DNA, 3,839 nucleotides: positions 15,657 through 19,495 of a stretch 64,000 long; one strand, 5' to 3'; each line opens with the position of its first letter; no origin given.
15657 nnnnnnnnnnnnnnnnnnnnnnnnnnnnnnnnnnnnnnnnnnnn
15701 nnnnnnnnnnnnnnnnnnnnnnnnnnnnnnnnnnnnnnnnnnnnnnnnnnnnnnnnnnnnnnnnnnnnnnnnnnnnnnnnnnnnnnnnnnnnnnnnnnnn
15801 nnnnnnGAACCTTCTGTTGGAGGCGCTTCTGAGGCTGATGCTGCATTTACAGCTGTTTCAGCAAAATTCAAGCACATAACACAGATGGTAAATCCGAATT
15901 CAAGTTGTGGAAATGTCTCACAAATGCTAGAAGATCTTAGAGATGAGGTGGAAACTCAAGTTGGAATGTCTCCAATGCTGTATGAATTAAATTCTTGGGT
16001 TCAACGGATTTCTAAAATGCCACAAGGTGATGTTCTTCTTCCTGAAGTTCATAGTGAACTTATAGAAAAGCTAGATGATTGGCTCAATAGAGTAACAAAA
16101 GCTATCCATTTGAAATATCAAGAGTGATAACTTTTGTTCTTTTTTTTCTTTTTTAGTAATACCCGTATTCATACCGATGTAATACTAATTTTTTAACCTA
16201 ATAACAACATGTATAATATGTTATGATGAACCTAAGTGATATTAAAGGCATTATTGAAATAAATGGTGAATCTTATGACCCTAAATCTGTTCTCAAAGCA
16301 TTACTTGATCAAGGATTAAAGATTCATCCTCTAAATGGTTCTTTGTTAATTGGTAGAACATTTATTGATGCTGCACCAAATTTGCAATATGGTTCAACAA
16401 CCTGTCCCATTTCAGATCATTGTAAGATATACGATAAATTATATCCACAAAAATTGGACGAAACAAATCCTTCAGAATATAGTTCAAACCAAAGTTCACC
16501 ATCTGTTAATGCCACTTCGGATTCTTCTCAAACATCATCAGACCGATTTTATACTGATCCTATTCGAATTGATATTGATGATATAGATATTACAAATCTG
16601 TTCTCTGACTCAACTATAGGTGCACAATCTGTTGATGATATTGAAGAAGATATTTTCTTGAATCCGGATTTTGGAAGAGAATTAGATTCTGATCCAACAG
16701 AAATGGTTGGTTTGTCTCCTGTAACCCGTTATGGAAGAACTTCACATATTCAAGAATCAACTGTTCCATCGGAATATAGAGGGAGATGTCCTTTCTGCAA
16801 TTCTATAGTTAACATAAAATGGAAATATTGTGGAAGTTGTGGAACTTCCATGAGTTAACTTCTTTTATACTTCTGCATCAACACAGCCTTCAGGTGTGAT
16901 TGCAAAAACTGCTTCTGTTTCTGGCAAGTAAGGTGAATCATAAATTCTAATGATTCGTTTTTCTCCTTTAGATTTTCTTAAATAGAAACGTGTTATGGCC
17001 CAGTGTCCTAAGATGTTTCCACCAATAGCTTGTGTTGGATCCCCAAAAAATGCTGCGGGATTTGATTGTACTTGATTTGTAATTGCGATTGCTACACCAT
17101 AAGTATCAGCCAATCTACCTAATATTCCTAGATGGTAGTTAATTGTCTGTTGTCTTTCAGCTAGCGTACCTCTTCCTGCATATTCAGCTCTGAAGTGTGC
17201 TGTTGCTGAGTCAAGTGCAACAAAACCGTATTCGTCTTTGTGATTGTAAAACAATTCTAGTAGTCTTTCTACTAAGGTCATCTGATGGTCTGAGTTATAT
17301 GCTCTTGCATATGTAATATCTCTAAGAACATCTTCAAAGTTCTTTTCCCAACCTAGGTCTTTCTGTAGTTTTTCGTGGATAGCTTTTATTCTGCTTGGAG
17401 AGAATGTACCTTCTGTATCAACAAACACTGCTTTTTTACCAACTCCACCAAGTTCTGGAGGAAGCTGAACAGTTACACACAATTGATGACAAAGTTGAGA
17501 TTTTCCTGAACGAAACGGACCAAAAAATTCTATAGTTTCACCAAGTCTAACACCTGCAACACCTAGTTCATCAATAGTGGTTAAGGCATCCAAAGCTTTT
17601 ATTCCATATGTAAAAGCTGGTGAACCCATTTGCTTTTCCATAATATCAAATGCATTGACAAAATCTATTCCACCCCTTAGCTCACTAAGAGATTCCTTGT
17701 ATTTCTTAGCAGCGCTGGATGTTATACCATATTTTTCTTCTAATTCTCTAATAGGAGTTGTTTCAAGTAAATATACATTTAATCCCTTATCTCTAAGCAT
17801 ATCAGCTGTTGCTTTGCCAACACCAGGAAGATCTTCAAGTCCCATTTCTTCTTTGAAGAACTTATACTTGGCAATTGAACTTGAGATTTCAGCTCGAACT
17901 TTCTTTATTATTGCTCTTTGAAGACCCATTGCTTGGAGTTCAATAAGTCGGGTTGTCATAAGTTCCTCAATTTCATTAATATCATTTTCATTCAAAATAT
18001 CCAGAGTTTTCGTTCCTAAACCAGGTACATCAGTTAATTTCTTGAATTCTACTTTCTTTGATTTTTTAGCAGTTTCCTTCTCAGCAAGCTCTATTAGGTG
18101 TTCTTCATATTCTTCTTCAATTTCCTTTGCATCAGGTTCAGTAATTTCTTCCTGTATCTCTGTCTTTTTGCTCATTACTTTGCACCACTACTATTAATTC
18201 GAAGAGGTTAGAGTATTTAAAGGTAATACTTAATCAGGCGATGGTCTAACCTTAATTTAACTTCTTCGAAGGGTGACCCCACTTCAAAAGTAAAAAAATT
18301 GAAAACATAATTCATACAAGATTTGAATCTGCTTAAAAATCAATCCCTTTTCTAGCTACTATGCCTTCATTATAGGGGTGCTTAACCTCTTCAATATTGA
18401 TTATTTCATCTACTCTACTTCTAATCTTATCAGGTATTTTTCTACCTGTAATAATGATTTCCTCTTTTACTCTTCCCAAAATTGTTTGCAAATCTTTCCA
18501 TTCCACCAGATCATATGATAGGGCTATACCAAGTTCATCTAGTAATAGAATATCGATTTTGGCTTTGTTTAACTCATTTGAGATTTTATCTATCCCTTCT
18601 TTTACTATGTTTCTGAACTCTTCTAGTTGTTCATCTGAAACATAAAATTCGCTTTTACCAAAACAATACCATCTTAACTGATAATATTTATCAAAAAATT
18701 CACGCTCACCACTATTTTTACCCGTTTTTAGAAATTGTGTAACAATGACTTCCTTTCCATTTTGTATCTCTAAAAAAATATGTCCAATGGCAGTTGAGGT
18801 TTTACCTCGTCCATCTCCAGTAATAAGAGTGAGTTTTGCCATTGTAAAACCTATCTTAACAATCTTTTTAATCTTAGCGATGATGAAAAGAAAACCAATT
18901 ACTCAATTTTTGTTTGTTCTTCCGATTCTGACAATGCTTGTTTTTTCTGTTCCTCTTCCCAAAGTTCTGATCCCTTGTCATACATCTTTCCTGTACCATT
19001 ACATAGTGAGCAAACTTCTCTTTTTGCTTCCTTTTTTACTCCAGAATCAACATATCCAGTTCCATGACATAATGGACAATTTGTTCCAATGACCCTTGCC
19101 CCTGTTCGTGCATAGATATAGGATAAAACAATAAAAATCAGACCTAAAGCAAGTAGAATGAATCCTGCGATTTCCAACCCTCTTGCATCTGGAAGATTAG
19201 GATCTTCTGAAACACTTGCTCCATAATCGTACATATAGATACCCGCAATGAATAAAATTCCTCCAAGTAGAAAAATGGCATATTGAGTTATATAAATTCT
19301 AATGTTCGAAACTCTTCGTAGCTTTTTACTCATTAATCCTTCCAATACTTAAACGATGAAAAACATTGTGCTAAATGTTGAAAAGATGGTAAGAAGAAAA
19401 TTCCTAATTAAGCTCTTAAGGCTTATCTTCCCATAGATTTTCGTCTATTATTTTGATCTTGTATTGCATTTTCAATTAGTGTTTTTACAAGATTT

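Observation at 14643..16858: Compact ubiquitin/ESCRT-I-like neighbourhood outside any visible ESCRT-III/Vps4 cluster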

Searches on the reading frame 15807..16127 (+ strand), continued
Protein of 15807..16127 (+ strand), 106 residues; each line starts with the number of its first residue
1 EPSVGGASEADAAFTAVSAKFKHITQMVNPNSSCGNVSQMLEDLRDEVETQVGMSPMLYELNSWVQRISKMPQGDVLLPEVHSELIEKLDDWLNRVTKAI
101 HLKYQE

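Call 72: find_encoding_contigs(protein=P0092, flank=6000, max_places=1)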
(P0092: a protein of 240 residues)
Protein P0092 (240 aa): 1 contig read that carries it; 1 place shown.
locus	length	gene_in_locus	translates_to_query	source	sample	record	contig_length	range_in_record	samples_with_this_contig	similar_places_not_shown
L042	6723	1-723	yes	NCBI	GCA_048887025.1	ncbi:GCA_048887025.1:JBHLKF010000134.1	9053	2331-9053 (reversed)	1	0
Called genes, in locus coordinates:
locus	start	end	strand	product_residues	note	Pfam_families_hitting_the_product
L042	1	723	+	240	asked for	?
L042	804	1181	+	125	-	PF00238:Ribosomal_L14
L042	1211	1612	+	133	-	PF16906:Ribosomal_L26, PF00467:KOW (weak)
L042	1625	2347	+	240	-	PF08071:RS4NT, PF01479:S4 (weak), PF00900:Ribosomal_S4e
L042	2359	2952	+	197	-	PF00281:Ribosomal_L5, PF00673:Ribosomal_L5_C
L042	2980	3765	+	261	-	PF00483:NTP_transferase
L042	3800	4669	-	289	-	PF01370:Epimerase, PF04321:RmlD_sub_bind, PF16363:GDP_Man_Dehyd, PF02719:Polysacc_synt_2, PF07993:NAD_binding_4 (weak)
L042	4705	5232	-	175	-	PF00908:dTDP_sugar_isom, PF05523:FdtA (weak), PF14667:Polysacc_synt_C (weak)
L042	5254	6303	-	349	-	PF04321:RmlD_sub_bind, PF01073:3Beta_HSD, PF01370:Epimerase, PF07993:NAD_binding_4 (faint), PF16363:GDP_Man_Dehyd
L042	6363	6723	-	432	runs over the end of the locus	PF07690:MFS_1, PF00083:Sugar_tr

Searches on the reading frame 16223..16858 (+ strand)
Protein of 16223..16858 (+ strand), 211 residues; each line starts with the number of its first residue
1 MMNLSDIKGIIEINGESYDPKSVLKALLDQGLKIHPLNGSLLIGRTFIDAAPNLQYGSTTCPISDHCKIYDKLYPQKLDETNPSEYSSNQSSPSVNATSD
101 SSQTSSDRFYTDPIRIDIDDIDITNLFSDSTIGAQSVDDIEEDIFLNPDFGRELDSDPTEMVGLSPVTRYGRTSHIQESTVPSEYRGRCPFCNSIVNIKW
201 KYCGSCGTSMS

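Call 3: search_protein_families(library=pfam, proteins=[window:16223-16858:+], max_evalue=1)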
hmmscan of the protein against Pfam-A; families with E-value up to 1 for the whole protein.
window:16223-16858:+ (211 aa): 4 families
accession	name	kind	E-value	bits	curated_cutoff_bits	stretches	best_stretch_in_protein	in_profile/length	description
PF12773.13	DZR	-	0.00059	20.4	27.3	1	187-207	25-45/45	Double zinc ribbon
PF17032.10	Zn_ribbon_15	-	0.013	16.8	28.9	1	181-207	47-73/73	zinc-ribbon family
PF13240.11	Zn_Ribbon_1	-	0.021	15.1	25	1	189-209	2-22/23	zinc-ribbon domain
PF13248.11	Zn_ribbon_3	-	0.32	11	27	1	188-208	4-24/26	zinc-ribbon domain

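Call 4: search_protein_families(library=ncbifam, proteins=[window:16223-16858:+], max_evalue=1)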
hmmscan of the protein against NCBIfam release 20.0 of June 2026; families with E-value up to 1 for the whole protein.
window:16223-16858:+ (211 aa): 0 families

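Call 45: search_protein_families(library=pfam, alignment_id=A5, max_evalue=10)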
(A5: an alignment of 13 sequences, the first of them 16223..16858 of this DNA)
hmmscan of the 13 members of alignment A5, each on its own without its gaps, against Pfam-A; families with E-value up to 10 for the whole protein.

A. member 1, window:16223-16858:+ (211 aa): 4 families
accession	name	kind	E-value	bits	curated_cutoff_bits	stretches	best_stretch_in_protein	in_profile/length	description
PF12773.13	DZR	-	0.00059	20.4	27.3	1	187-207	25-45/45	Double zinc ribbon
PF17032.10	Zn_ribbon_15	-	0.013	16.8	28.9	1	181-207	47-73/73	zinc-ribbon family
PF13240.11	Zn_Ribbon_1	-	0.021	15.1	25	1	189-209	2-22/23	zinc-ribbon domain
PF13248.11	Zn_ribbon_3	-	0.32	11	27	1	188-208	4-24/26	zinc-ribbon domain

B. families by the number of members that match (of 13 scanned): 20 families
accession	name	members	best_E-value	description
PF12773.13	DZR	13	3.7e-06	Double zinc ribbon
PF17032.10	Zn_ribbon_15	12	0.0013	zinc-ribbon family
PF13248.11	Zn_ribbon_3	11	3e-06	zinc-ribbon domain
PF13240.11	Zn_Ribbon_1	10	5.4e-06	zinc-ribbon domain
PF24463.1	DUF7577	5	0.00071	Domain of unknown function (DUF7577)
PF10571.15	UPF0547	3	6.1e-06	Uncharacterised protein family UPF0547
PF24460.1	DUF7575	3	0.0045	Domain of unknown function (DUF7575)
PF18912.6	DZR_2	3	0.034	Double zinc ribbon domain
PF08271.17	Zn_Ribbon_TF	3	0.046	TFIIB zinc-binding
PF25207.1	DUF7837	3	0.065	Domain of unknown function (DUF7837)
PF09297.16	Zn_ribbon_NUD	2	0.0021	NADH pyrophosphatase zinc ribbon domain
PF01599.25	Ribosomal_S27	2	0.057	Ribosomal protein S27a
PF18930.5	DUF5679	2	0.12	Domain of unknown function (DUF5679)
PF18950.5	DUF5694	1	0.052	Family of unknown function (DUF5694)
PF22239.2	DUF6947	1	0.13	Domain of unknown function (DUF6947)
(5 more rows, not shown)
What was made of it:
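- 16781..16849 (+): 211-aa protein, residues 187-209: C-terminal four-Cys zinc ribbon (C-x2-C-x7-W-x2-C-x2-C-G). Pfam DZR, Zn_ribbon_3 and Zn_Ribbon_1 hits occur in 10-13 of 13 members, best E about 3e-6 (call 45).
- On Generic zinc ribbon (Pfam DZR PF12773, Zn_ribbon_3 PF13248, Zn_Ribbon_1 PF13240): The window copy scores 20.4 bits, below the 27.3 cut-off (calls 3, 45).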

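Call 46: search_solved_structures(query=A5, max_evalue=10, show_alignments=2)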
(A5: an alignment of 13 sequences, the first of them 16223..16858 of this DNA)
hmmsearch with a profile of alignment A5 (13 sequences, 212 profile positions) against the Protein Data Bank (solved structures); distinct sequences matched with E-value up to 10: 8.
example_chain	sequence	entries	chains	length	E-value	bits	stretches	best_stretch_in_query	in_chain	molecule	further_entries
9sfa_A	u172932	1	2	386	0.0035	20.6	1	181-211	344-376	Putative regulatory protein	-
6lqf_A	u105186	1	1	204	0.12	15.6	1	117-209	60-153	AT-rich interactive domain-containing protein 4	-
6h9s_A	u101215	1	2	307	0.37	14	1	59-150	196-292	L-lactate dehydrogenase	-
5li0_4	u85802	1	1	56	1.3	12.3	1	177-210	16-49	50S ribosomal protein L32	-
9e6q_Ai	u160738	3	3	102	1.4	12.2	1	175-210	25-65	Large ribosomal subunit protein eL43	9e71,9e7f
9e6q_Ad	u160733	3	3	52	1.8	11.8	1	186-208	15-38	Large ribosomal subunit protein eL37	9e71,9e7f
7tdr_A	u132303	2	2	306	2.3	11.4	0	54-128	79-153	34k2 salivary protein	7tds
8cd1_v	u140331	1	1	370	3.1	11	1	74-146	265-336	PHIKZ014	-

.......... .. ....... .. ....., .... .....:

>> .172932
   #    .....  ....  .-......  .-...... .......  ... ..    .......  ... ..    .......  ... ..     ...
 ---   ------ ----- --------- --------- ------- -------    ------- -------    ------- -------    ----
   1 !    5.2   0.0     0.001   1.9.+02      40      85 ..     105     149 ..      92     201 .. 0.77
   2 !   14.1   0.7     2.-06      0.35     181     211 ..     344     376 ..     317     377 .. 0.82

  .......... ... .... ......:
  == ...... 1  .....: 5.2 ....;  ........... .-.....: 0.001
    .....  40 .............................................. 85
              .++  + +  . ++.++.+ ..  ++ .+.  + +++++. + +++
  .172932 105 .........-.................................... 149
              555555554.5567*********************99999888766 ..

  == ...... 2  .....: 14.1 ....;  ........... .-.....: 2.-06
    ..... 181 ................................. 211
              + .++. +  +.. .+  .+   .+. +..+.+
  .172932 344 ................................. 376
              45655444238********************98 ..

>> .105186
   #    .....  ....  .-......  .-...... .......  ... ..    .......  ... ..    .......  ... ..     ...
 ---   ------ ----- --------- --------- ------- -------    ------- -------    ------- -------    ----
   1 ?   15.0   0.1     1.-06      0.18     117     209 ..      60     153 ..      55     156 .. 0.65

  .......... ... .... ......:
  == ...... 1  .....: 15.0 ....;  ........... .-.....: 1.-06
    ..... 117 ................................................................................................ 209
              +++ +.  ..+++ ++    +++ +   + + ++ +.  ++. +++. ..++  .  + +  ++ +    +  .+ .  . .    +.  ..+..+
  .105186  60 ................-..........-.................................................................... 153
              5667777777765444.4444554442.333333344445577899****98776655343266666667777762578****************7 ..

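Call 53: find_homologous_proteins(query=window:16223-16858:+, max_evalue=0.001)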
Query window:16223-16858:+ (211 aa): 34 proteins with E <= 0.001 among 99 candidates.
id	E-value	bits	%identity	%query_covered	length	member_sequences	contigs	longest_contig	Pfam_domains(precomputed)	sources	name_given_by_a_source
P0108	5.9e-138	475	100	100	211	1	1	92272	-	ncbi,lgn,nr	ncbi:MAG: zinc ribbon domain-containing protein [Candidatus Heimdallarchaeota archaeon]|nr:zinc ribb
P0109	5.6e-107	374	80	100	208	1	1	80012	PF13248.12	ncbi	-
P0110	2.3e-97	342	70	100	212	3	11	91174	-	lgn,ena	-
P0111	1.4e-95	337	70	100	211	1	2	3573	-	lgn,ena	-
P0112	2.3e-95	336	71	100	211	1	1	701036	-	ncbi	-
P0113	1.1e-90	321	68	99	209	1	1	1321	PF12773.14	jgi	jgi:hypothetical protein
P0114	1.5e-86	307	65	99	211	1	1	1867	PF12773.14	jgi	jgi:hypothetical protein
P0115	4.0e-84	299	65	99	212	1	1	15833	PF12773.14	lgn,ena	-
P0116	1.9e-82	294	64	100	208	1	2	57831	PF12773.14,PF13248.12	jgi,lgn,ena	-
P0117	7.8e-79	282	84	72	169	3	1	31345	-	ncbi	ncbi:MAG: hypothetical protein ACTSQF_04200 [Candidatus Heimdallarchaeaceae archaeon]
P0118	2.3e-77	277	62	99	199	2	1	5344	-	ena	-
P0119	2.7e-75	270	58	100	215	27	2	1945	PF12773.14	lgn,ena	-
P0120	2.0e-70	254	56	100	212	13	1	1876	PF12773.14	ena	-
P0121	8.2e-70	252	55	99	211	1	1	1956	PF12773.14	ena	-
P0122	9.3e-67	243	54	99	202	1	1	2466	-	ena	-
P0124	2.1e-66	241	53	100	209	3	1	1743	PF12773.14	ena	-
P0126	1.7e-64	235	51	100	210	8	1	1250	PF12773.14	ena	-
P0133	3.8e-52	195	42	99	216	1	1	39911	PF12773.14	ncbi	-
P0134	6.1e-52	194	44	99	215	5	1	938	PF13240.12,PF12773.14,PF13248.12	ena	-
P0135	9.3e-52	193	45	99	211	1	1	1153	PF13240.12,PF12773.14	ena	-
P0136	1.2e-51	193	46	99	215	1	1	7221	PF12773.14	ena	-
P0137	1.3e-51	193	45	99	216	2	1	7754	PF12773.14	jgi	jgi:hypothetical protein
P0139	2.4e-48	182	40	99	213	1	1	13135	PF13240.12,PF12773.14,PF13248.12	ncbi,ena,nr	ncbi:MAG: zinc ribbon domain-containing protein [Candidatus Heimdallarchaeota archaeon]|nr:zinc ribb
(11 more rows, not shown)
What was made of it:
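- On Generic zinc ribbon (Pfam DZR PF12773, Zn_ribbon_3 PF13248, Zn_Ribbon_1 PF13240): Several homologues carry precomputed PF12773, PF13248 or PF13240 annotation (call 53).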

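Call 59: predict_structure(alignment_id=A8)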
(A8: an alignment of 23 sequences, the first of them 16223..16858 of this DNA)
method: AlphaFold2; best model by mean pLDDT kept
length: 211 residues; sequences in the alignment: 23
mean_pLDDT: 39.0   pTM: 0.20
mean pLDDT of the five models: 39.0, 36.7, 36.2, 35.9, 35.4
residues with pLDDT >= 90: 0; 70-90: 0; 50-70: 24; < 50: 187
segments of 3 or more residues with pLDDT < 50: 1-3, 12-16, 30-176, 180-182, 187-211
pLDDT, mean of each block of 10 residues (from residue 1): 49 52 58 38 30 37 35 33 33 35 33 33 37 30 32 40 36 45 49 45 39 46
secondary structure, 60 per line:
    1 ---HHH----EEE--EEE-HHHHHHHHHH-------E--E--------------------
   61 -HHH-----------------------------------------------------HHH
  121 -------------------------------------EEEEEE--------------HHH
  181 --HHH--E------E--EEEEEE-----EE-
elements in order: E11-13 E16-18 H20-29 E158-163 E198-203
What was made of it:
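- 16223..16447 (+): 211-aa protein, residues 1-75: conserved N-terminal domain of unknown fold (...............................-x5-CK). The AF2 model is unusable, with pLDDT 39 (call 59).
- No physical interaction was or could be tested: multimer prediction was not available and the zinc-ribbon protein model failed (call 59).
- Tried and rejected: The AF2 model with a 23-sequence alignment failed (mean pLDDT 39, call 59).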

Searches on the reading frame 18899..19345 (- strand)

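Call 60: search_protein_families(library=pfam, proteins=[window:18899-19345:-], max_evalue=0.01)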
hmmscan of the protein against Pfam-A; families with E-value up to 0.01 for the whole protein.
window:18899-19345:- (148 aa): 2 families
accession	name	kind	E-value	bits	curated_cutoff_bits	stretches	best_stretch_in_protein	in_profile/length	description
PF00684.25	DnaJ_CXXCXGXG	-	0.00032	21.3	32.7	1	88-123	16-55/65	DnaJ central domain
PF17302.8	DUF5351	-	0.0019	18.9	27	0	90-99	1-10/29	Family of unknown function (DUF5351)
